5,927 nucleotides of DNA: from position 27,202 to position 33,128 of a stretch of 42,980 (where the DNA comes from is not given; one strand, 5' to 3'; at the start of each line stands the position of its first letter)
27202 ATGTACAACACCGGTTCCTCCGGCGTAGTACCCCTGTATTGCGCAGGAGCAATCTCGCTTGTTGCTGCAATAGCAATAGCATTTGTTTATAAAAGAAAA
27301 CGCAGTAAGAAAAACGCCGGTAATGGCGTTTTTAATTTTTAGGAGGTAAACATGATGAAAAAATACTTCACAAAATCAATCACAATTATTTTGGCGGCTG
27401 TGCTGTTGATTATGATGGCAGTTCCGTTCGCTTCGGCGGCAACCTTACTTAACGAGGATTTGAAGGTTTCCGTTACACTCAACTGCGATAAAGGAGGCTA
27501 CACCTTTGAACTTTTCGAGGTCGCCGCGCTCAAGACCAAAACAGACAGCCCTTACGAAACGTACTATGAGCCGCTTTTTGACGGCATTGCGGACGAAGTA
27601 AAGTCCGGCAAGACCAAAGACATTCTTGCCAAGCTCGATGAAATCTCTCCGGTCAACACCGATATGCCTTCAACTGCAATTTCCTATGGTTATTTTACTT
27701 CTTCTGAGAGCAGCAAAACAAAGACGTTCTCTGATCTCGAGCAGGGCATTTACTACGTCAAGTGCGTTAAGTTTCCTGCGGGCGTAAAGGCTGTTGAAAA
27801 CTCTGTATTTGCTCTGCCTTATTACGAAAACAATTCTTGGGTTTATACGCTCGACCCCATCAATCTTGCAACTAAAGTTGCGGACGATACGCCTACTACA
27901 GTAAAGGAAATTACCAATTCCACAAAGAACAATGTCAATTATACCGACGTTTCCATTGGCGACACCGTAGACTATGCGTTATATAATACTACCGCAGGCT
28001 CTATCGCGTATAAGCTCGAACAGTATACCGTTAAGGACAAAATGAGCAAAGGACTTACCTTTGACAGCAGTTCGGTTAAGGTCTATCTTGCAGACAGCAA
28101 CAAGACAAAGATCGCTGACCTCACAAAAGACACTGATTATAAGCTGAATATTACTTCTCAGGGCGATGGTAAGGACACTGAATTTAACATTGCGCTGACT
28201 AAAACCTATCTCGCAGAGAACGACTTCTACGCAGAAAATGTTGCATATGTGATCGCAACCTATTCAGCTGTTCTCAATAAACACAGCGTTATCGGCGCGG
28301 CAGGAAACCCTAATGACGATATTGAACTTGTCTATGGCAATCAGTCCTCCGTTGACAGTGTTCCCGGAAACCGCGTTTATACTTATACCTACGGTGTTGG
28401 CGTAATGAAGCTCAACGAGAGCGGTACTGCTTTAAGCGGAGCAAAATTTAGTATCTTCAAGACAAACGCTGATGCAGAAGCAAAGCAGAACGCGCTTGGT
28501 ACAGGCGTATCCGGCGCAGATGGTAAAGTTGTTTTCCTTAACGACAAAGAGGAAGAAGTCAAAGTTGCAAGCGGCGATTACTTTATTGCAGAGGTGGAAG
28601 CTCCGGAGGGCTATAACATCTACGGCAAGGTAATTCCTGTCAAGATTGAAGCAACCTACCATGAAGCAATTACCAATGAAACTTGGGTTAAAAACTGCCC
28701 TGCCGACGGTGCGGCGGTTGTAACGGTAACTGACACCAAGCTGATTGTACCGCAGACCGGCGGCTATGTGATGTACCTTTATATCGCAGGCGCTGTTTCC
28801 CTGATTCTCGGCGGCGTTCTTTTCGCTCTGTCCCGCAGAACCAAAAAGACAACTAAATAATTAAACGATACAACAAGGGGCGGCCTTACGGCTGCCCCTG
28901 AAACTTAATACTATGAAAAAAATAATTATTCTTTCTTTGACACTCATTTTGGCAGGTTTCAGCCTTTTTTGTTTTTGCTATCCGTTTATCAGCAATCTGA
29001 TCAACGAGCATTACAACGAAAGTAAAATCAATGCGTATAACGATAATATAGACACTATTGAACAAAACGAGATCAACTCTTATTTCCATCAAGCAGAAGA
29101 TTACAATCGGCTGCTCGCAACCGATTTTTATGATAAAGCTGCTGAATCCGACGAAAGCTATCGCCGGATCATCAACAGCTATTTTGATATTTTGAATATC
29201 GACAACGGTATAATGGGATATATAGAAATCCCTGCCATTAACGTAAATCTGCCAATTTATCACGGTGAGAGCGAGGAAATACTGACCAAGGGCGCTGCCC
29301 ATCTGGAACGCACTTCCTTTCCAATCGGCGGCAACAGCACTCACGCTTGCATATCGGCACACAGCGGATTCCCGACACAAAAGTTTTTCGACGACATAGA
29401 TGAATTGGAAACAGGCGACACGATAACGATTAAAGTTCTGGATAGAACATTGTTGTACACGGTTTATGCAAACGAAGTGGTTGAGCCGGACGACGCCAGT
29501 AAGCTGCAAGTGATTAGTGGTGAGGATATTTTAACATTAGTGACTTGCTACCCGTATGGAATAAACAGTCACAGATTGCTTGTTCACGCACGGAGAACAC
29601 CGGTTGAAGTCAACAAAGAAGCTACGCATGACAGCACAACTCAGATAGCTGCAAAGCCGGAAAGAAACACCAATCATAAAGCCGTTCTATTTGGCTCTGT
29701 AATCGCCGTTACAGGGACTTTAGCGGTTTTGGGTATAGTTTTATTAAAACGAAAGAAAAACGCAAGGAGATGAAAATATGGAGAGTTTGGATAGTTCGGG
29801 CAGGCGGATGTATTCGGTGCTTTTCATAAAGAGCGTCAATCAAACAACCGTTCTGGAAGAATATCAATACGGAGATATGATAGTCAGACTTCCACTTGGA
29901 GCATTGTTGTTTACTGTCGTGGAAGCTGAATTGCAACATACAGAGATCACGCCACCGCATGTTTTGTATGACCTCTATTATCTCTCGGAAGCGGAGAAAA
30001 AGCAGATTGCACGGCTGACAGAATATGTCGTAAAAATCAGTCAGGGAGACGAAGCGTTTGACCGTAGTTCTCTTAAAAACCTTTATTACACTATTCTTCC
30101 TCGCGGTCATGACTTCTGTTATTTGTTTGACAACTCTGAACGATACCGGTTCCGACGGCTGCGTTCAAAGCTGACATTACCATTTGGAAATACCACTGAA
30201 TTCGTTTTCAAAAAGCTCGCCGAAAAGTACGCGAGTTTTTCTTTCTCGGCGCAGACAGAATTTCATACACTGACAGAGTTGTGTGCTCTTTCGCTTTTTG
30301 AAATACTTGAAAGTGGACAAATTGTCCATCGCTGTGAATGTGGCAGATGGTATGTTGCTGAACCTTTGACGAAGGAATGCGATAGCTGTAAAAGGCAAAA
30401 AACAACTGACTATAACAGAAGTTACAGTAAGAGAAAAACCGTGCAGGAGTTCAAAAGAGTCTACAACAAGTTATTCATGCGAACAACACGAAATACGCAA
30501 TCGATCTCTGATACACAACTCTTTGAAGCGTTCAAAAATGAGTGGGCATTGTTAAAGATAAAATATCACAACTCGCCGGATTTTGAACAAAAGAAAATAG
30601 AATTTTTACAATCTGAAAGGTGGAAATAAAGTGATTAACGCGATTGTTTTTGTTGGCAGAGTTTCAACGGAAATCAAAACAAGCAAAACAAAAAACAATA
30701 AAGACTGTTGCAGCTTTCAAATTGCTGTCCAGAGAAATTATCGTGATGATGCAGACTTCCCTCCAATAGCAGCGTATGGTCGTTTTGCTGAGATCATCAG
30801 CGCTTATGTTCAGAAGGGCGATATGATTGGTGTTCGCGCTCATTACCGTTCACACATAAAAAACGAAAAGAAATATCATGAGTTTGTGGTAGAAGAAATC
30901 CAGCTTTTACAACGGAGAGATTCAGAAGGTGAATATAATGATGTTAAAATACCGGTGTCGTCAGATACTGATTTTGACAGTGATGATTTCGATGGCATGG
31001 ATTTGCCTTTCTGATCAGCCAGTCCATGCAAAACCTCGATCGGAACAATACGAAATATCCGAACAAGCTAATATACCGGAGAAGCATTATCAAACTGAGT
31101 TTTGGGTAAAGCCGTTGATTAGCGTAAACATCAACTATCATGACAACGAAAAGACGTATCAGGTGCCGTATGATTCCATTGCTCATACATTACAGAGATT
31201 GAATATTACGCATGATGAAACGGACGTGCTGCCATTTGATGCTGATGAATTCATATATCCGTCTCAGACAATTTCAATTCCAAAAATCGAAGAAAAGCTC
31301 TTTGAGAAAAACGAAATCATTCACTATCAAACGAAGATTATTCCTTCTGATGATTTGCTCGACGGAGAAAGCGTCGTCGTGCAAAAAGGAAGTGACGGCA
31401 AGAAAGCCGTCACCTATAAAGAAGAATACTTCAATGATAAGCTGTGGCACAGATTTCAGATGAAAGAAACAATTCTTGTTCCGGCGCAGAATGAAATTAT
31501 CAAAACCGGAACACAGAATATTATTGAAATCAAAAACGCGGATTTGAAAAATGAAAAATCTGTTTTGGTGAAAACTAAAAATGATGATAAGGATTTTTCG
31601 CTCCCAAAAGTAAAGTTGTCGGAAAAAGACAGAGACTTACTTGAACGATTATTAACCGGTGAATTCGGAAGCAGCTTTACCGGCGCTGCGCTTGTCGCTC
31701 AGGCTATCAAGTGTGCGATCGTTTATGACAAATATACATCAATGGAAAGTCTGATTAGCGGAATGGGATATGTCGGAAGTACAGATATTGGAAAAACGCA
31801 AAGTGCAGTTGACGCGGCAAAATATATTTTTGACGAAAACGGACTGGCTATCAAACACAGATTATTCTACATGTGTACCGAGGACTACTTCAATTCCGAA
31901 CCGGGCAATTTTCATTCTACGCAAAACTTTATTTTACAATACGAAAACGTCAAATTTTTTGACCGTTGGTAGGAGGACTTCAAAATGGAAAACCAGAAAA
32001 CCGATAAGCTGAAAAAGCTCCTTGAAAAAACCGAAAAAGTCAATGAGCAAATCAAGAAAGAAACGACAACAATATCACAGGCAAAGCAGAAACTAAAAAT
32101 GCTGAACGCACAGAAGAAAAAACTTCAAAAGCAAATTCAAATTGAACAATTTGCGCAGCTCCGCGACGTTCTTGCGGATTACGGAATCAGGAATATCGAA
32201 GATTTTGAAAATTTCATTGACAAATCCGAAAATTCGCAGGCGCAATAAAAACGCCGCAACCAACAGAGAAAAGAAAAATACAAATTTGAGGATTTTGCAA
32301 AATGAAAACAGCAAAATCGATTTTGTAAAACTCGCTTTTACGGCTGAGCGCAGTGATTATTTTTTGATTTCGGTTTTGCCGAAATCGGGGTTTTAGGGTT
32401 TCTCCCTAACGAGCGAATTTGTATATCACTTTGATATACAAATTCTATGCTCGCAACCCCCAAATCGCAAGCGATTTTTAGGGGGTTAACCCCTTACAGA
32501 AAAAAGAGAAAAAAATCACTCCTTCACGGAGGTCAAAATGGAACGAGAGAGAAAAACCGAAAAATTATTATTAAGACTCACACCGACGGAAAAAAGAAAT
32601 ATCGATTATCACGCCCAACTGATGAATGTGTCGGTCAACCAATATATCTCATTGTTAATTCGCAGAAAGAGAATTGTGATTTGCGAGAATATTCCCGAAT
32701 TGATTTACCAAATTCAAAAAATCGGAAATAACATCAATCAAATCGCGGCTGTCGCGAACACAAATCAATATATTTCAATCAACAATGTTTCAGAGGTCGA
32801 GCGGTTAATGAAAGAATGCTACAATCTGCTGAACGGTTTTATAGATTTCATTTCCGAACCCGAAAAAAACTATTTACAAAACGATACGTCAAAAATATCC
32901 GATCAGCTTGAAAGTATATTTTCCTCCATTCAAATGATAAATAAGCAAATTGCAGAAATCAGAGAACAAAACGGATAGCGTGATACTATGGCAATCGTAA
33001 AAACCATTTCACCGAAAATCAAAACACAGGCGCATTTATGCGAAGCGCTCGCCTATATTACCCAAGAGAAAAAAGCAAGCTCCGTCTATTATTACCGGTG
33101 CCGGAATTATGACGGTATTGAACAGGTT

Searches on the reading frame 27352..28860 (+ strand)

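Call 13: search_protein_families(library=pfam, proteins=[window:27352-28860:+], max_evalue=0.01)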
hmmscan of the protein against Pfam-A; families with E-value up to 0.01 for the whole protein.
window:27352-28860:+ (502 aa): 2 families
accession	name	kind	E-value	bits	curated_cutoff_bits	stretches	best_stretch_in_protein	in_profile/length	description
PF16569.11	GramPos_pilinBB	-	9.1e-15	56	30.5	1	202-331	1-115/116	Gram-positive pilin backbone subunit 2, Cna-B-like domain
PF17802.7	SpaA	-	3.1e-11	43.7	23.1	1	350-436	4-80/91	Prealbumin-like fold domain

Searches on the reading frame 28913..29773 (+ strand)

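Call 13: search_protein_families(library=pfam, proteins=[window:28913-29773:+], max_evalue=0.01)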
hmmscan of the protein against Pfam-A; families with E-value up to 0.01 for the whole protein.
window:28913-29773:+ (286 aa): 1 family
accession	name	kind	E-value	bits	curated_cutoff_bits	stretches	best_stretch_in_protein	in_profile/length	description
PF04203.18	Sortase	-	5.3e-26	91.3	26.6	1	104-228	1-124/125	Sortase domain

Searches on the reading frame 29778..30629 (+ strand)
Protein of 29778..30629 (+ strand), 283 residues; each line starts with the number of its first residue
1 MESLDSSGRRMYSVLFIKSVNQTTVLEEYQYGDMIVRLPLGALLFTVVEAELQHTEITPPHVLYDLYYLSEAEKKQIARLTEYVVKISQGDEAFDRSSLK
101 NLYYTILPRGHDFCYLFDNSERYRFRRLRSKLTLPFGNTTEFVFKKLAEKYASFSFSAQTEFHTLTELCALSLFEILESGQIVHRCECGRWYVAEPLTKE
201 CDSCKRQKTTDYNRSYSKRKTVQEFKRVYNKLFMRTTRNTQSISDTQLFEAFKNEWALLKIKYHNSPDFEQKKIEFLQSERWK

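Call 13: search_protein_families(library=pfam, proteins=[window:29778-30629:+], max_evalue=0.01)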
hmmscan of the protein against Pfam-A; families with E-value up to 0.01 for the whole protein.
window:29778-30629:+ (283 aa): 1 family
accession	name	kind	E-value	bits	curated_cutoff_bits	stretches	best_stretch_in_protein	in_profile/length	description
PF19553.4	DUF6076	-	5.6e-05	23.4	23.5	1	139-245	7-126/168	Family of unknown function (DUF6076)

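Call 69: search_protein_families(library=ncbifam, proteins=[window:29778-30629:+], max_evalue=0.01)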
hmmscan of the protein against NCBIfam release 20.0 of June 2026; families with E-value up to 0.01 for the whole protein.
window:29778-30629:+ (283 aa): 0 families

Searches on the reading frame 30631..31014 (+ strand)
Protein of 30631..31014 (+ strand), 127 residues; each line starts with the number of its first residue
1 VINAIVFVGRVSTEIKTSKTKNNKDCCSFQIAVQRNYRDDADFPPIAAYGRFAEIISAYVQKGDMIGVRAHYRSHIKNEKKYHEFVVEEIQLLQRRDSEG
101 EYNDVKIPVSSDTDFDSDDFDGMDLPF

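Call 13: search_protein_families(library=pfam, proteins=[window:30631-31014:+], max_evalue=0.01)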
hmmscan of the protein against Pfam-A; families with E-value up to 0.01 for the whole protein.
window:30631-31014:+ (127 aa): 1 family
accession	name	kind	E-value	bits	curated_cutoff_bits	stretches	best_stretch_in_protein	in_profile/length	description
PF00436.31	SSB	-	1.9e-13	50.8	26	1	2-92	1-103/104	Single-strand binding protein family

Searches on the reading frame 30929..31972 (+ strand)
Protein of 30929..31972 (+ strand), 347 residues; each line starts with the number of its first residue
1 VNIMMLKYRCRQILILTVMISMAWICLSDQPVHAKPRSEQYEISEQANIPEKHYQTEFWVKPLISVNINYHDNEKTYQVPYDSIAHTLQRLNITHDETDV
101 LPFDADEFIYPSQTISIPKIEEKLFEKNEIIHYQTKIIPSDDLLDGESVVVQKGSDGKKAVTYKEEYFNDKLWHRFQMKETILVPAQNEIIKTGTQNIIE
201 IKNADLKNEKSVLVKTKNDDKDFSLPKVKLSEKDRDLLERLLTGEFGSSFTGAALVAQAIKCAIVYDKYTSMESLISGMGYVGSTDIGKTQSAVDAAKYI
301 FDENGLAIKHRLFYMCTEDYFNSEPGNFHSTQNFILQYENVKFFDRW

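Call 13: search_protein_families(library=pfam, proteins=[window:30929-31972:+], max_evalue=0.01)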
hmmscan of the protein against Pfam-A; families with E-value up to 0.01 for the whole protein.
window:30929-31972:+ (347 aa): 1 family
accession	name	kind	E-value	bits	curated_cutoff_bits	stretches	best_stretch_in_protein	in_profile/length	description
PF07501.17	G5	-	1.2e-15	57.9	23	1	127-196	6-75/75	G5 domain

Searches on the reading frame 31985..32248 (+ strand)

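Call 13: search_protein_families(library=pfam, proteins=[window:31985-32248:+], max_evalue=0.01)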
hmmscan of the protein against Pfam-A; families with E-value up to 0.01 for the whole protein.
window:31985-32248:+ (87 aa): 3 families
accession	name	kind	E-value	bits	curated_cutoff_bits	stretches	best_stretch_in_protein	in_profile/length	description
PF25443.1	ANG-1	-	0.0025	18.4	28.5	1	1-56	40-96/105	ANG-1-like domain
PF25234.1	Periphilin_C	-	0.0039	17.9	27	1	2-83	9-83/84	Periphilin C-terminal domain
PF21014.2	Slowpoke_C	-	0.0044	17.5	24.2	1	5-68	13-77/121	Ca2+-activated K+ channel Slowpoke, TrkA_C like domain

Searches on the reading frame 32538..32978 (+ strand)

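Call 13: search_protein_families(library=pfam, proteins=[window:32538-32978:+], max_evalue=0.01)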
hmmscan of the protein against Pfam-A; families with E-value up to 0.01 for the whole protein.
window:32538-32978:+ (146 aa): 3 families
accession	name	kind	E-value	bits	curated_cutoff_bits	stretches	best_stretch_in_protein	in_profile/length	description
PF21983.2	NikA-like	-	2.3e-10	40.9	27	1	4-71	1-70/72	Mobilization protein NikA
PF05713.17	MobC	-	1.4e-07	32.3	23.2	1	57-99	2-43/45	Bacterial mobilisation protein (MobC)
PF11155.13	DUF2935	-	0.0037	18.2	24.4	1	58-119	35-99/121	Domain of unknown function (DUF2935)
